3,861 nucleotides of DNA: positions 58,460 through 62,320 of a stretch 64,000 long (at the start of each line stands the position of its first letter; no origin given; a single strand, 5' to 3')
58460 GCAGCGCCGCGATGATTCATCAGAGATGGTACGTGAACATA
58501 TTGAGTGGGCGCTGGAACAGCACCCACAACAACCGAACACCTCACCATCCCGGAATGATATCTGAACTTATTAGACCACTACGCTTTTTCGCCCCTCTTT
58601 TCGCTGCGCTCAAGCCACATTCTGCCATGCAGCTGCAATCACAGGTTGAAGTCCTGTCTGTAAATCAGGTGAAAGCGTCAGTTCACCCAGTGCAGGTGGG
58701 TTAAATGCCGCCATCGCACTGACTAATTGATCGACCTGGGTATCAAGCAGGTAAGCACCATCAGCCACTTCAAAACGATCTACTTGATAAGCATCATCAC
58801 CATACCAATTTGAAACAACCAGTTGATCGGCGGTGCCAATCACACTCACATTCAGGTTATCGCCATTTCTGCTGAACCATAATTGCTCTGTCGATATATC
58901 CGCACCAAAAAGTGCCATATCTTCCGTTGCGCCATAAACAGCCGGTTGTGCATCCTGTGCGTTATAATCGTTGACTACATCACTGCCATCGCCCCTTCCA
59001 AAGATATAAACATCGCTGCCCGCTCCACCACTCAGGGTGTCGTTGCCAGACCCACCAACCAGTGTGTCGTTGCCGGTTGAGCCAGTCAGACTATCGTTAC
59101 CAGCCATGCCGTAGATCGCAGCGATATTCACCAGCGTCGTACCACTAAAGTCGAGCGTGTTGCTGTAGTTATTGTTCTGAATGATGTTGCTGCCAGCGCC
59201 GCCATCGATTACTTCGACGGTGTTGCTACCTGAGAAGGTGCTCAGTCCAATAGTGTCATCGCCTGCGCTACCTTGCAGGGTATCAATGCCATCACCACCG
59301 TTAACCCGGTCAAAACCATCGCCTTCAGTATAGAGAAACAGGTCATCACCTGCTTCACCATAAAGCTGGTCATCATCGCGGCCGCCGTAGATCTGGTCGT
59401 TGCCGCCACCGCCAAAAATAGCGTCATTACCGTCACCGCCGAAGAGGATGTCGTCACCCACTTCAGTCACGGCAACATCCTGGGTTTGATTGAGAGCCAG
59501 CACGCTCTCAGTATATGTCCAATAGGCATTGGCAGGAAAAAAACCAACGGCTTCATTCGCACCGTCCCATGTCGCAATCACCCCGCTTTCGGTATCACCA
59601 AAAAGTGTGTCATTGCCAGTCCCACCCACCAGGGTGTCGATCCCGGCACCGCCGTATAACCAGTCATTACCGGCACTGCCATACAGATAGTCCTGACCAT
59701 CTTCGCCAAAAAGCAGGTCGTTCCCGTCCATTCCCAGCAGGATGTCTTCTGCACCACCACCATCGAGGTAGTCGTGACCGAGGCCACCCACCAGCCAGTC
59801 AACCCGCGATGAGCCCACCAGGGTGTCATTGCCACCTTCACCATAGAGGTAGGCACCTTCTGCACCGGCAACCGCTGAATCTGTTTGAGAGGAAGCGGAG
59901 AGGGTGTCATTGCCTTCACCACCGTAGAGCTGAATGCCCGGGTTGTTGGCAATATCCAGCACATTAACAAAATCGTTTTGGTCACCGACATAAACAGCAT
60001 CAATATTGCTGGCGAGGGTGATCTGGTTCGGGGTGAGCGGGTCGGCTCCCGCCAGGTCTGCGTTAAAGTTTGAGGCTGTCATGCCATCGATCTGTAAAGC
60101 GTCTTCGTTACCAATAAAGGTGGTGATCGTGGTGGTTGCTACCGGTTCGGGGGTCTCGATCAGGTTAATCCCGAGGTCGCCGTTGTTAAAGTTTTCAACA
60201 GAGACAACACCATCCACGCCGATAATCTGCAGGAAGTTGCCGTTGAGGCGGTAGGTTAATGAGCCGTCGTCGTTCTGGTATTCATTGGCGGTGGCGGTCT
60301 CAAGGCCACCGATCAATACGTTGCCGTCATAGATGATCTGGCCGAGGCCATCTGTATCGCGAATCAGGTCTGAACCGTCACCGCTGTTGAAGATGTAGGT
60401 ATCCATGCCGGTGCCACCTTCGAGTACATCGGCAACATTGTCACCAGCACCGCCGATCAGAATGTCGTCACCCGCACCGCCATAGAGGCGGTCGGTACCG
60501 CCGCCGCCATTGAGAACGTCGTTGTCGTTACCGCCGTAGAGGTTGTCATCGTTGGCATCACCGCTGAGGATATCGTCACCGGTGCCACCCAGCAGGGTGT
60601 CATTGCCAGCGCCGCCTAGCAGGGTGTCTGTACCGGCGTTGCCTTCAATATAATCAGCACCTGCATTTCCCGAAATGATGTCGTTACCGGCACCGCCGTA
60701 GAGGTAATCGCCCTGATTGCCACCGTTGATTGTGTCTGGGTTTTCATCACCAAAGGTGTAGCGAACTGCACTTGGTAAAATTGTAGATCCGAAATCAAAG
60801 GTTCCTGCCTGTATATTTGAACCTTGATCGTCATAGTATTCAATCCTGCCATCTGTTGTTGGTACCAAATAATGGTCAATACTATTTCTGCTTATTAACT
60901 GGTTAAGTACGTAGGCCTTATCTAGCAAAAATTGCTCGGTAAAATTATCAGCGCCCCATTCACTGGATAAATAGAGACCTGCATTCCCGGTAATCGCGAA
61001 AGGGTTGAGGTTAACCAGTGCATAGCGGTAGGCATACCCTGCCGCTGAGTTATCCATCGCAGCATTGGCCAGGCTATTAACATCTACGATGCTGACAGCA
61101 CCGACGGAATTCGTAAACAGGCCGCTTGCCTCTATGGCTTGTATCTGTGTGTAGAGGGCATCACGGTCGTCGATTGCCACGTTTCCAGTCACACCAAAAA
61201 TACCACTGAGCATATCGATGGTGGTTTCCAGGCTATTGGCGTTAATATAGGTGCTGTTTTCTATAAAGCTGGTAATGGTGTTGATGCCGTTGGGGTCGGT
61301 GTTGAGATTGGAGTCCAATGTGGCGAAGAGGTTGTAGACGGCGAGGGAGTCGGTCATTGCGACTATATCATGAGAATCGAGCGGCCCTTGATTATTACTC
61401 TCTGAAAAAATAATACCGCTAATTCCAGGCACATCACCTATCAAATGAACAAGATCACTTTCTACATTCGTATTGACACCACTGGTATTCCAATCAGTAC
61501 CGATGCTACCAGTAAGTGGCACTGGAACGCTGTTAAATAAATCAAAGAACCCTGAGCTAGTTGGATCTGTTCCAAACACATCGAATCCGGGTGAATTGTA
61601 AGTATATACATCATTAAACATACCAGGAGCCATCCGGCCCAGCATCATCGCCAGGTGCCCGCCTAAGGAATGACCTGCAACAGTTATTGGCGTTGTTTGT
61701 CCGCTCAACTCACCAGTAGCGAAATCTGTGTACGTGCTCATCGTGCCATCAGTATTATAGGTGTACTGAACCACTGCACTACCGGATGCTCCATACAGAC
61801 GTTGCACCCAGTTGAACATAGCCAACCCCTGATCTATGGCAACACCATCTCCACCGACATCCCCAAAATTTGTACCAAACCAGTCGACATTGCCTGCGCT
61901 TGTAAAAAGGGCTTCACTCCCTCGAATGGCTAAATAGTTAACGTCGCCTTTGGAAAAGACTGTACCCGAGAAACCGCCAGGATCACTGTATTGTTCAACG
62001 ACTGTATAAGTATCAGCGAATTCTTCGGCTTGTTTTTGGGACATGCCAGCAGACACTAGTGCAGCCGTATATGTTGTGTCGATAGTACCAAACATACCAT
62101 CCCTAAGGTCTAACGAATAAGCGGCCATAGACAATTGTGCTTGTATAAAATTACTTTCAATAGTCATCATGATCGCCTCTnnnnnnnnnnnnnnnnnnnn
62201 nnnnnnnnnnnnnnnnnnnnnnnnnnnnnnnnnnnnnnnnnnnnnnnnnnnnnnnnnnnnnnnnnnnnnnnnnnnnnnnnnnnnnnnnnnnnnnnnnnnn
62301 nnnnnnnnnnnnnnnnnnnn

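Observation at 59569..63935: Near-identical ~0.86 kb block shared between two adjacent RTX genes, with a 216-nt indel at an RTX nonapeptide boundary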

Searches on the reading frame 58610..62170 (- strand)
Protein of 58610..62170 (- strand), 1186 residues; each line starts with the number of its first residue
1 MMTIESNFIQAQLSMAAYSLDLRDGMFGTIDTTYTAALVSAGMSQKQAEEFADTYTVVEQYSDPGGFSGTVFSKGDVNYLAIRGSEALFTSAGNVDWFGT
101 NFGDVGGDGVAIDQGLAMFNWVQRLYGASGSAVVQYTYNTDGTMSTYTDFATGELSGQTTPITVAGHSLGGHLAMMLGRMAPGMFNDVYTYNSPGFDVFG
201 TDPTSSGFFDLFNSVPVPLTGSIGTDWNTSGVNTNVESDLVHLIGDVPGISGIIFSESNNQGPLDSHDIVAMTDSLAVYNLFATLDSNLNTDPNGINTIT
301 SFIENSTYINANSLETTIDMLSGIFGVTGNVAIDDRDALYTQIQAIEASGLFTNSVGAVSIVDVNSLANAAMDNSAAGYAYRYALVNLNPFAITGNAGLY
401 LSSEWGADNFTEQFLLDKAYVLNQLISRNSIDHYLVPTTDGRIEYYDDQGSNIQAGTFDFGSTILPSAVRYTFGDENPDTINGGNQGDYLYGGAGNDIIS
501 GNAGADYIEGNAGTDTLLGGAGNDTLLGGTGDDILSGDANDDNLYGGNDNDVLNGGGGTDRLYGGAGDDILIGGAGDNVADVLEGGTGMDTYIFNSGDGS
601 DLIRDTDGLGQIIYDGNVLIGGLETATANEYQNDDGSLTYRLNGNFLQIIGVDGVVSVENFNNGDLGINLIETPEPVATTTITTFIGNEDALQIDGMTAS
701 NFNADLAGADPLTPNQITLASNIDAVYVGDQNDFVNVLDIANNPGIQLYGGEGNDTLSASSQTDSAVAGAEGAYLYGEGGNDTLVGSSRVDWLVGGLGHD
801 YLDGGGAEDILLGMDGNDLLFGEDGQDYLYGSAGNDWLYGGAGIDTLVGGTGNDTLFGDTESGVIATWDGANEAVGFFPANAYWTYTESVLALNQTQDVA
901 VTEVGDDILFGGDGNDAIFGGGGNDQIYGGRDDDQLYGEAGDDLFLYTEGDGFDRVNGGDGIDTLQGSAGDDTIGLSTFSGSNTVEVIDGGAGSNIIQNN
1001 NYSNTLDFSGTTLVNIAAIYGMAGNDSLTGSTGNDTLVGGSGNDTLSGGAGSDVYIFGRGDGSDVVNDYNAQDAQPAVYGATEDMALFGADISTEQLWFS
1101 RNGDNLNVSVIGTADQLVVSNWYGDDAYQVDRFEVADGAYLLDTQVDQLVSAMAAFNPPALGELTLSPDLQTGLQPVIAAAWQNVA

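Call 8: search_protein_families(library=pfam, proteins=[window:58610-62170:-], max_evalue=0.01)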
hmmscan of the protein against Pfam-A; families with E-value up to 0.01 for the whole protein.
window:58610-62170:- (1186 aa): 3 families
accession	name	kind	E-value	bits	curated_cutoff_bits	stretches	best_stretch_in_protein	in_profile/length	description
PF00353.25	HemolysinCabind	-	1.9e-60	200.7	23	10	1020-1054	1-35/36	RTX calcium-binding nonapeptide repeat (4 copies)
PF06594.17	HCBP_related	-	6e-08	33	21.4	1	1105-1139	1-36/42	Haemolysin-type calcium binding protein related domain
PF00756.26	Esterase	-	0.0012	19.2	22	1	159-189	114-144/251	Putative esterase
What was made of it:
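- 58610..62170 (-): Gene 1 (L3J89_03885, 1186 aa). Phospholipase-like alpha/beta-hydrolase N-terminal domain (GHSLGG at aa 165-170), four RTX repeat runs with linkers, an HCBP_related domain (aa 1105-1139) and a complete C-terminus. Pfam HemolysinCabind 1.9e-60 in 10 stretches and HCBP_related 6e-08 (call 8).
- On RTX (repeats-in-toxin) type I secretion substrates: Gene 1 has an HCBP_related domain and a complete C-terminus (call 8).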

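Call 9: find_encoding_contigs(protein=window:58610-62170:-, flank=10000, max_places=6)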
Protein window:58610-62170:- (1186 aa): no gene with exactly this product is on record in the collection.

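Call 16: search_protein_families(library=ncbifam, proteins=[window:58610-62170:-], max_evalue=0.01)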
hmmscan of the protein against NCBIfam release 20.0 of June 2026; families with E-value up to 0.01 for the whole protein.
window:58610-62170:- (1186 aa): 7 families
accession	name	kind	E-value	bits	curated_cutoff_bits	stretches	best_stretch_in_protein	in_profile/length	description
NF033943.0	RTX_toxin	subfamily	1.7e-60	205.3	1000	5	474-608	683-815/930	RTX family hemolysin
NF046115.1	Ca_rpt_SMc04171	equivalog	1.5e-39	136.6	625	6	471-560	398-487/574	SMc04171 family calcium-binding repeat protein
NF050046.1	PueAB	exception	1.6e-35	122.6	670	7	1019-1074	508-563/616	polyurethane esterase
NF035945.1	Zn_serralysin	subfamily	1.6e-29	103.5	500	6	813-856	324-367/462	serralysin family metalloprotease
NF033203.1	entero_EhxA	exception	3.9e-29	101.4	2000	5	478-613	720-852/997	enterohemolysin EhxA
NF053766.1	ZapA_metallo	exception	1.3e-26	93.7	940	4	804-857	335-388/483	ZapA family metalloprotease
NF052454.1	BtaGlycanEglC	equivalog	8.2e-22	77.7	700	3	964-1136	49-211/459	endo-1,3-1,4-beta-glycanase EglC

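Call 40: search_protein_families(library=padloc, proteins=[window:58610-62170:-], max_evalue=0.01)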
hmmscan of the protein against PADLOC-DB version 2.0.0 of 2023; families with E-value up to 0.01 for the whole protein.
window:58610-62170:- (1186 aa): 0 families
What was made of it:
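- Tried and rejected: No PADLOC defence family (call 40).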

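Call 93: list_cluster_members(proteins=[window:58610-62170:-, window:58610-62167:-, window:48695-50587:-, window:53998-55371:-, window:52622-53626:-, window:52194-52592:-, window:51336-51740:-, window:47427-48614:+, window:46240-47163:+, P0128])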
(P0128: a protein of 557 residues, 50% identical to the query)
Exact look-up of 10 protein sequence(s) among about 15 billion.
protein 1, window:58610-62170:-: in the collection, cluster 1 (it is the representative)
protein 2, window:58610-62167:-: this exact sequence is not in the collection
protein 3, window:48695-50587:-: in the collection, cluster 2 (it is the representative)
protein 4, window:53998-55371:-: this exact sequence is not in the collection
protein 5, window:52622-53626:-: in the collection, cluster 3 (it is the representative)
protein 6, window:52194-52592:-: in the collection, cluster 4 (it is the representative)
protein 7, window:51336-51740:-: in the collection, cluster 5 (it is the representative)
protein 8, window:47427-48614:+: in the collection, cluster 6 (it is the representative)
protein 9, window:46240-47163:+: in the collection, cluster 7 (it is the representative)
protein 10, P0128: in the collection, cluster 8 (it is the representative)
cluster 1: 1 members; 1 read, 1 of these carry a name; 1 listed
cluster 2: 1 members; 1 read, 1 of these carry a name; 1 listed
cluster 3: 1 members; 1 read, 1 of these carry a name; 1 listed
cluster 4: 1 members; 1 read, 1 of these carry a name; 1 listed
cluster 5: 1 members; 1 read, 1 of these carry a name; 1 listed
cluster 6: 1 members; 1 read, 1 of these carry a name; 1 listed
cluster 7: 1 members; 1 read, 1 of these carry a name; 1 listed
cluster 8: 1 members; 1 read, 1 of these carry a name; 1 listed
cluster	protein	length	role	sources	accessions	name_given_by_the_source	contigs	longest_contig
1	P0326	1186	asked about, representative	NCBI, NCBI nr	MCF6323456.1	MAG: hypothetical protein L3J89_03885 [Gammaproteobacteria bacterium] | hypothetical protein [Gammaproteobacteria bacterium]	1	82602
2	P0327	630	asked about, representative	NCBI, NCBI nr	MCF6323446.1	MAG: DNA mismatch repair endonuclease MutL [Gammaproteobacteria bacterium] | DNA mismatch repair endonuclease MutL [Gammaproteobacteria bacterium]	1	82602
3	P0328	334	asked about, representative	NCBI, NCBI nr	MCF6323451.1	MAG: hypothetical protein L3J89_03860 [Gammaproteobacteria bacterium] | hypothetical protein [Gammaproteobacteria bacterium]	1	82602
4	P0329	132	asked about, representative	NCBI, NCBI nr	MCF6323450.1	MAG: hypothetical protein L3J89_03855 [Gammaproteobacteria bacterium] | hypothetical protein [Gammaproteobacteria bacterium]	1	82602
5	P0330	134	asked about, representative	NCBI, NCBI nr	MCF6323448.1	MAG: hypothetical protein L3J89_03845 [Gammaproteobacteria bacterium] | hypothetical protein [Gammaproteobacteria bacterium]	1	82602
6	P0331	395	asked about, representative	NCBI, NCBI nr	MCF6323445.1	MAG: hypothetical protein L3J89_03830 [Gammaproteobacteria bacterium] | hypothetical protein [Gammaproteobacteria bacterium]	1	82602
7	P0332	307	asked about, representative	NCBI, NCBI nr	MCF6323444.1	MAG: cation diffusion facilitator family transporter [Gammaproteobacteria bacterium] | cation diffusion facilitator family transporter [Gammaproteobacteria bacterium]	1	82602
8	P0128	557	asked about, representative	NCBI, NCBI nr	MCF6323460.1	MAG: hypothetical protein L3J89_03905 [Gammaproteobacteria bacterium] | hypothetical protein [Gammaproteobacteria bacterium]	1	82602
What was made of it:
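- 58610..62170 (-): Exact match to MCF6323456.1 (call 93).
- NCBI's annotation apparently calls gene 2 a protein, not a pseudogene (call 93, inferred from consecutive accessions).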

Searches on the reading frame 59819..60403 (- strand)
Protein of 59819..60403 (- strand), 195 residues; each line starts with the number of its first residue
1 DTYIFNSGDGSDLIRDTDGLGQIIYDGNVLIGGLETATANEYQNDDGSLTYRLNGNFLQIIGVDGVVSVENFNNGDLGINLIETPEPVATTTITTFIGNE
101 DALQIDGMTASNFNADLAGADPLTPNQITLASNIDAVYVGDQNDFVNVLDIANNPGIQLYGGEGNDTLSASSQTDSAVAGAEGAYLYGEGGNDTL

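Call 13: find_related_loci(query=window:59819-60403:-, collection=genome_contigs, flank=10000)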
Query seq(195 aa) (195 aa) in genome_contigs; peptide patterns used: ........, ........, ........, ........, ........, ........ (x = any residue, [..] = any of these).
227 stretches matched a pattern; 1 encode a relative of the query (tblastn E <= 1e-3); 1 distinct loci.
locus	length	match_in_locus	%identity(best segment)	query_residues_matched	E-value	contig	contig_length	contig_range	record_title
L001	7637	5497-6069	32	1-195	8e-17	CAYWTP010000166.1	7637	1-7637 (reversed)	MAG TPA_asm: uncultured Ectothiorhodospiraceae bacterium isolate SRP214966_co3_144 genome assembly, contig: NODE_17286_l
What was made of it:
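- Tried and rejected: A genome_contigs scan with the block linker found only a 32%-identical relative, L001 (call 13).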

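Call 31: find_related_loci(query=window:59819-60403:-, collection=metagenome_contigs, flank=10000)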
Query seq(195 aa) (195 aa) in metagenome_contigs; peptide patterns used: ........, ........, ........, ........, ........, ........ (x = any residue, [..] = any of these).
294 stretches matched a pattern, but none encodes a relative of the query by tblastn (E <= 1e-3).
